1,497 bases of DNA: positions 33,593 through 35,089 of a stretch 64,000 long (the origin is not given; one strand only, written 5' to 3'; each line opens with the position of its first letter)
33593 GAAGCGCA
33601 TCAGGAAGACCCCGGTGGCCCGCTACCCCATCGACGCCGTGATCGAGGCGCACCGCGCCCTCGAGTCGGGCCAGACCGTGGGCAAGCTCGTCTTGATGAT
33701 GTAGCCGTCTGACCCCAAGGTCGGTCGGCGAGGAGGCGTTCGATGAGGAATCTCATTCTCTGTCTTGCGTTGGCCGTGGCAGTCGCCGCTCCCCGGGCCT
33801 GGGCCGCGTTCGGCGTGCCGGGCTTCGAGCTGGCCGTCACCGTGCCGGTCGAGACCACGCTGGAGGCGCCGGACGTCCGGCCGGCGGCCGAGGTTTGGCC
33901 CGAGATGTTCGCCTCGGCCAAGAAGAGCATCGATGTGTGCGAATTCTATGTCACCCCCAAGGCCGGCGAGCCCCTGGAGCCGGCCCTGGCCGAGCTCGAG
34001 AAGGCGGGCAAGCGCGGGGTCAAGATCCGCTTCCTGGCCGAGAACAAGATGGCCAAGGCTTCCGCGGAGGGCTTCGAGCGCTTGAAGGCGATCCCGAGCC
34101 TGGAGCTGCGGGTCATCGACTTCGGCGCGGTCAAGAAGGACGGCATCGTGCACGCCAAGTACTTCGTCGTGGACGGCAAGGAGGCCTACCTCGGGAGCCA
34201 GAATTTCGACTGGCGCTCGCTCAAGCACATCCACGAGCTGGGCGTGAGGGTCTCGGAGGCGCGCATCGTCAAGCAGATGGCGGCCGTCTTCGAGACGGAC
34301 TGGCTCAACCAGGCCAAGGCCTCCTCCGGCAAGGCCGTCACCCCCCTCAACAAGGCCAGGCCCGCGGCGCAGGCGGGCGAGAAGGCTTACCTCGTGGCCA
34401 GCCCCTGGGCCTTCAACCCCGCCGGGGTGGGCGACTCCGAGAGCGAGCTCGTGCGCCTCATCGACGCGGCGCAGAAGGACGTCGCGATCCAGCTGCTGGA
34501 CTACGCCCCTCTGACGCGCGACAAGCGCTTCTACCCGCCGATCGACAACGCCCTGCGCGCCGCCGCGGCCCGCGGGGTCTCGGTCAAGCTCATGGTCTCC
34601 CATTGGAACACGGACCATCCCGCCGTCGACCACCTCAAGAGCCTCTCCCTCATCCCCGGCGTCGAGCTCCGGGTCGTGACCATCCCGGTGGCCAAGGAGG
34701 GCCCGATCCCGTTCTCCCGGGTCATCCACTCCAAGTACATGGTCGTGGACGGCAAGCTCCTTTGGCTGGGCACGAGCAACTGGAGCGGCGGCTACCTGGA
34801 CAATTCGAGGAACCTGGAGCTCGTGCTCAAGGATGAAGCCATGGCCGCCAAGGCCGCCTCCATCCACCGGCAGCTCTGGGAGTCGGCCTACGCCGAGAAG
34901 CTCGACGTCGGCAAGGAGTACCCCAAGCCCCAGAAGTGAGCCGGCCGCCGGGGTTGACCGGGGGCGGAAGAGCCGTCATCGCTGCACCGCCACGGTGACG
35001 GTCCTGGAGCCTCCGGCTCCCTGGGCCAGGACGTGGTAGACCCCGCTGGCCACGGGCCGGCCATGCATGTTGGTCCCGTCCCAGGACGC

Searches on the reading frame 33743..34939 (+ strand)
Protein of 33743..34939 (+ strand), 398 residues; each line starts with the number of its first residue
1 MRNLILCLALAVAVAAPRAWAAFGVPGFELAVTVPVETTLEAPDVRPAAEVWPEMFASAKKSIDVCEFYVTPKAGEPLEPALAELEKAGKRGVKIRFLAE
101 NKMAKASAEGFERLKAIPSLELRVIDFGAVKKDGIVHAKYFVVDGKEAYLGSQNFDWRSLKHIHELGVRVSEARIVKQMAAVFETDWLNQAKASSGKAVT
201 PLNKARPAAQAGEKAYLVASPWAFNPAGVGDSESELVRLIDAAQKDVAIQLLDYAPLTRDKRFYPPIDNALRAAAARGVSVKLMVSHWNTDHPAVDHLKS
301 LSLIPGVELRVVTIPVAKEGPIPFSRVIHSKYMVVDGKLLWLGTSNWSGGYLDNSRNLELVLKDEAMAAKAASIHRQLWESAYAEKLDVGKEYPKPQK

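Call 3: search_protein_families(library=pfam, proteins=[window:33743-34939:+], max_evalue=0.01)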
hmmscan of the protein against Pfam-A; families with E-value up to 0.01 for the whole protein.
window:33743-34939:+ (398 aa): 4 families
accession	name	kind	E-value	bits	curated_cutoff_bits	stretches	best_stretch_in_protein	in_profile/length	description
PF13091.12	PLDc_2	-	2e-39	134.9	27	2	55-187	4-132/132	PLD-like domain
PF00614.28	PLDc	-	3.8e-12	46.1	21.9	2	133-159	2-28/28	Phospholipase D Active site motif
PF13918.12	PLDc_3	-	9.9e-09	35.5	27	1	210-305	62-162/180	PLD-like domain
PF13090.12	PP_kinase_C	-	0.0018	18.2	25.8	0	144-195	100-151/172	Polyphosphate kinase C-terminal domain 2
